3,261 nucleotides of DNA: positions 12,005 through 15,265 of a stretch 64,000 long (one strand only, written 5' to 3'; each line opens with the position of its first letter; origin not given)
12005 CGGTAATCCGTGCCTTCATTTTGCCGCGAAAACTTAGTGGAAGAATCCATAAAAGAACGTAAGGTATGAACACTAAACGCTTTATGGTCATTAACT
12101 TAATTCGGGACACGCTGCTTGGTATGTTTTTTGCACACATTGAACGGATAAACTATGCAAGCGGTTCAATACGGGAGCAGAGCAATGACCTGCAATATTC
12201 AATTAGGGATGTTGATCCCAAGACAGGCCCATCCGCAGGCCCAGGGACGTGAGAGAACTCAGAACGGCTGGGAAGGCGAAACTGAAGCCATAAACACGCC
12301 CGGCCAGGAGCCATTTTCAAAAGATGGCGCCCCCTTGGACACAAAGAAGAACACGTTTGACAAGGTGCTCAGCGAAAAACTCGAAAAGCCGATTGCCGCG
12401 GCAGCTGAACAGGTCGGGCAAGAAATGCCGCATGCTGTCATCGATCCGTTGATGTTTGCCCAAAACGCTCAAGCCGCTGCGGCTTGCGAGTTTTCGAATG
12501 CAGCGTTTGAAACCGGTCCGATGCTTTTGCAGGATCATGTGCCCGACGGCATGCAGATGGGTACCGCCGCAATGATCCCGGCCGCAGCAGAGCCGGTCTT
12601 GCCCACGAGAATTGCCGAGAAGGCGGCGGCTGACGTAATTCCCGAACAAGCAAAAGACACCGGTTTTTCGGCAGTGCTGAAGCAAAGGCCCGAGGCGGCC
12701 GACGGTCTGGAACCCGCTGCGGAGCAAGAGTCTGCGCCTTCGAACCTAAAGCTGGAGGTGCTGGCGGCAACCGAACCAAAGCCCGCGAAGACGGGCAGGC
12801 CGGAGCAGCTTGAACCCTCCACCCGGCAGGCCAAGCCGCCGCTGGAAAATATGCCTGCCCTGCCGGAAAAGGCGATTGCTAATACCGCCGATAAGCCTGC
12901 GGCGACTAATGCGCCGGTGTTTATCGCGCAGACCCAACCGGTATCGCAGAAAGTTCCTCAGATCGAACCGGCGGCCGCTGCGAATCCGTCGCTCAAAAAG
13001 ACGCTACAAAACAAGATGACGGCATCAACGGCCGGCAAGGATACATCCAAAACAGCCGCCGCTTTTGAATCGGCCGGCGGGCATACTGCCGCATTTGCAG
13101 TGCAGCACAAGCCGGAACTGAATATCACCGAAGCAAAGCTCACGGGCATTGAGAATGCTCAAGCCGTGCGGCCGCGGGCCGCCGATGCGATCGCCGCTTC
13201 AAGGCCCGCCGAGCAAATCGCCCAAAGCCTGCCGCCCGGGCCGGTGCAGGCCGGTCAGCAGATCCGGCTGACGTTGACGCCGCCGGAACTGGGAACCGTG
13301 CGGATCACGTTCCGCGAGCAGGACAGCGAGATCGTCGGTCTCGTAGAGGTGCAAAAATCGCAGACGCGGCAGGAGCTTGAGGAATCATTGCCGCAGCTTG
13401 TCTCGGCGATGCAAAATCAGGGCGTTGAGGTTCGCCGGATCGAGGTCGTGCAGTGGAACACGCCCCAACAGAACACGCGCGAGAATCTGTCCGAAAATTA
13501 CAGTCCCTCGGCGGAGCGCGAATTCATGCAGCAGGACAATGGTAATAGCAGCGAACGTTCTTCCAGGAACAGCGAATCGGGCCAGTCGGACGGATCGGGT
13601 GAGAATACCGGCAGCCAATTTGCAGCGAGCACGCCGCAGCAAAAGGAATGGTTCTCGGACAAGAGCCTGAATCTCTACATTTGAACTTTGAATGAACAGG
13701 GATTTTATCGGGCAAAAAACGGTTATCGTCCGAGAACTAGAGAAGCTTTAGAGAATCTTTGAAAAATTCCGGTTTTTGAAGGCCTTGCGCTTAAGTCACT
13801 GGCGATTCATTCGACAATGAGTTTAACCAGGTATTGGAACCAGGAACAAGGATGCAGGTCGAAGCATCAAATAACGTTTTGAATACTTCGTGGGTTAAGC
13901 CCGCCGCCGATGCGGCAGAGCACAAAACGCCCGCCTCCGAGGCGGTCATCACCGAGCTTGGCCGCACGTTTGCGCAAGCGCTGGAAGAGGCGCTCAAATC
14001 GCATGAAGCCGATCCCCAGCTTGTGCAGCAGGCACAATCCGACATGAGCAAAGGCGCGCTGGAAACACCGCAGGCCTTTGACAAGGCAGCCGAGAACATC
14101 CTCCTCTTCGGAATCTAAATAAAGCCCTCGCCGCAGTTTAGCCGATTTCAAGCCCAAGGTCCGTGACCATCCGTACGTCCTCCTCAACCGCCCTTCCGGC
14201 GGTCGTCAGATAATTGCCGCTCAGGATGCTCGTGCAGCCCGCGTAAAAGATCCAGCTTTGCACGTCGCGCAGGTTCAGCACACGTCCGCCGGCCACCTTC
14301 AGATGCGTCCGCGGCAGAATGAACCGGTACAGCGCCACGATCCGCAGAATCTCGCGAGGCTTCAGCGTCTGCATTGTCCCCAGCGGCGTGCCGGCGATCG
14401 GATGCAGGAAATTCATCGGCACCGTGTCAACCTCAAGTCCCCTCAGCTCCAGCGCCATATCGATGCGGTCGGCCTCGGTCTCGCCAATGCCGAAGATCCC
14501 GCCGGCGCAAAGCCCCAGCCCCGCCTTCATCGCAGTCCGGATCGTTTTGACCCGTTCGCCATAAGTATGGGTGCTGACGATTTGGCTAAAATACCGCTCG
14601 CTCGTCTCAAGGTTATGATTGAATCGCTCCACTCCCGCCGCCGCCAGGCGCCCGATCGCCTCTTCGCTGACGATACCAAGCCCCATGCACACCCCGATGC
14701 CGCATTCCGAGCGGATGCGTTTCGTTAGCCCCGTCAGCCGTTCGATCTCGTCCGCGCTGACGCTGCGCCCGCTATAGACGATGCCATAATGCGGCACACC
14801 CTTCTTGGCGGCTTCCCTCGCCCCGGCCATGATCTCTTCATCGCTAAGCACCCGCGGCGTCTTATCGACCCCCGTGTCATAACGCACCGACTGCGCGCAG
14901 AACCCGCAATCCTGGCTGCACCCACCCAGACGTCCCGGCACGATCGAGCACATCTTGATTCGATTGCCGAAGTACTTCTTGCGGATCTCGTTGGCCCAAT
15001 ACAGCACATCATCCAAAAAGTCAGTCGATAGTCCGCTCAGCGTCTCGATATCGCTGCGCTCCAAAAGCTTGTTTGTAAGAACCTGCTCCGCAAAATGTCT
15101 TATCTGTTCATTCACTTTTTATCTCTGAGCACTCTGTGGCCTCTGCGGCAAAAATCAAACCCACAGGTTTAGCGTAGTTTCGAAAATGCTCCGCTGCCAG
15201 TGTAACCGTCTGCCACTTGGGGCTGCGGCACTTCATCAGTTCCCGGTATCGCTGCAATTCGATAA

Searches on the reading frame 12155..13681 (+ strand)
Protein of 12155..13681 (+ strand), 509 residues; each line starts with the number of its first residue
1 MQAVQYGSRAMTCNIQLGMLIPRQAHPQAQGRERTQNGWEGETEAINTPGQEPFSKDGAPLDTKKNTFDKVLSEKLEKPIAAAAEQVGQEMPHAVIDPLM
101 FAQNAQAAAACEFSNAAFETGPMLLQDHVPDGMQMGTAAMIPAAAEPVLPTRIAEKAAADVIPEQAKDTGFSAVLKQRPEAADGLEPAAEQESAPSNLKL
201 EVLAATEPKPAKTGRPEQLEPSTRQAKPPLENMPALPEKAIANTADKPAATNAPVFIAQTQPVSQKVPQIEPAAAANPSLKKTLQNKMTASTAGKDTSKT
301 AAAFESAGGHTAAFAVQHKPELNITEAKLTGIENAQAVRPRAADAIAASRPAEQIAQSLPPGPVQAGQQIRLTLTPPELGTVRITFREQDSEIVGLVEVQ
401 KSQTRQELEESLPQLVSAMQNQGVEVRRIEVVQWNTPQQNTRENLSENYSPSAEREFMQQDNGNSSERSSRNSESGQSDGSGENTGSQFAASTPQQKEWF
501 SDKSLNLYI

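Call 41: search_protein_families(library=pfam, proteins=[window:12155-13681:+], max_evalue=0.001)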
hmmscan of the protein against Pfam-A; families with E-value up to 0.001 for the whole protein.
window:12155-13681:+ (509 aa): 1 family
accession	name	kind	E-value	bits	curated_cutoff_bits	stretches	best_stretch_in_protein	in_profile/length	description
PF02120.21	Flg_hook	-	1.1e-13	51.3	29.8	1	366-439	11-84/85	Flagellar hook-length control protein FliK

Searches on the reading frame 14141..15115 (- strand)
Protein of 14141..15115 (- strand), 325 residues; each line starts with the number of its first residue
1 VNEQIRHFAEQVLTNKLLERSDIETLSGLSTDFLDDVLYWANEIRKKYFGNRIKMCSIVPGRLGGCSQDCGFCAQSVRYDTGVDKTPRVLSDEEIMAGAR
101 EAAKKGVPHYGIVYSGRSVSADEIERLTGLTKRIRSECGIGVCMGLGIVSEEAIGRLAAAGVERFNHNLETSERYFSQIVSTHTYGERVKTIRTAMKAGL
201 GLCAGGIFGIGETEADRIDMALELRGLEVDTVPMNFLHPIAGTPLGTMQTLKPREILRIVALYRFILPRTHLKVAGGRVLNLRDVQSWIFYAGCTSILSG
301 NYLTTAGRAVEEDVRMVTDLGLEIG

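Call 41: search_protein_families(library=pfam, proteins=[window:14141-15115:-], max_evalue=0.001)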
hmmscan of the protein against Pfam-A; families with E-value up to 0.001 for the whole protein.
window:14141-15115:- (325 aa): 2 families
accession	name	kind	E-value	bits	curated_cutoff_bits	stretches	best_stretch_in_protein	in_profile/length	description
PF06968.18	BATS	-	2.7e-26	92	22.2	1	233-323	1-88/88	Biotin and Thiamin Synthesis associated domain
PF04055.27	Radical_SAM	-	4.8e-22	79.3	29.5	1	64-221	5-163/166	Radical SAM superfamily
